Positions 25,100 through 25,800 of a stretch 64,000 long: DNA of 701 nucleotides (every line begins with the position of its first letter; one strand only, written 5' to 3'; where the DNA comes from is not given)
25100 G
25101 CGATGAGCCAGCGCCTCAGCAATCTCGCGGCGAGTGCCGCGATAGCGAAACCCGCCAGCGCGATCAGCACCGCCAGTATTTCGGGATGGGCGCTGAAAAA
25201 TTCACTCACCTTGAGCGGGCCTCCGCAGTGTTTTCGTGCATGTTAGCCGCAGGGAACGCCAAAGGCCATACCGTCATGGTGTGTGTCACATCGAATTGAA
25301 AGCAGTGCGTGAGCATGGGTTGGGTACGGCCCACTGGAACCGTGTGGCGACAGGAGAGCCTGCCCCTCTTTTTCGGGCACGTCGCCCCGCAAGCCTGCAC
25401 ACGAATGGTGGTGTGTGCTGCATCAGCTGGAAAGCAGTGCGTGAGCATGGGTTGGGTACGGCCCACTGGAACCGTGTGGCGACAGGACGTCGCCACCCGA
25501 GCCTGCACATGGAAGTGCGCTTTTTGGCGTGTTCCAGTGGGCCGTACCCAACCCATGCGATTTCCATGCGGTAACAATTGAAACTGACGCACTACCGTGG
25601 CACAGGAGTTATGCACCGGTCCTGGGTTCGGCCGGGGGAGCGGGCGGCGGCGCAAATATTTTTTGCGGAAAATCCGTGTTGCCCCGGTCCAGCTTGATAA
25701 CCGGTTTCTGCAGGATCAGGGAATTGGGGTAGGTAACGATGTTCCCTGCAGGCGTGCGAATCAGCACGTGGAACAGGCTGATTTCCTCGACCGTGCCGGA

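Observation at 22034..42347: Dispersed structured repeat with covarying stems and CsrA/RsmA-type ANGGAN loops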

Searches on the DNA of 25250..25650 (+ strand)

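Call 23: search_rna_families(source=window, start=25250, end=25650, threshold=evalue, max_evalue=10)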
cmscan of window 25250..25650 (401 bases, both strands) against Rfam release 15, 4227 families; matches with E-value up to 10: 3.
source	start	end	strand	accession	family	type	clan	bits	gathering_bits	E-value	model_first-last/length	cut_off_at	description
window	25452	25551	+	RF00946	mir-1225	Gene; miRNA;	-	22.1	91.5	0.49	1-90/90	no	mir-1225 microRNA precursor family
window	25452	25551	-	RF00946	mir-1225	Gene; miRNA;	-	19.2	91.5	2.2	1-90/90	no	mir-1225 microRNA precursor family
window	25441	25557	+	RF02369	h2cR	Gene; sRNA;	-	18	70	0.55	1-137/137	no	h2cR sRNA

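Call 89: search_dna_similar(query=window:25442-25561:+, collection=plasmids, mode=distant, max_rows=10)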
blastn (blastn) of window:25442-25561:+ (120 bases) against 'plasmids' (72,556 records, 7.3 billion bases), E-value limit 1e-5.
No match.

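Call 90: search_dna_similar(query=window:25442-25561:+, collection=phages, mode=distant, max_rows=10)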
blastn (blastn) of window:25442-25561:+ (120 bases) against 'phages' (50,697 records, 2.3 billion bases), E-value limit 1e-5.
No match.
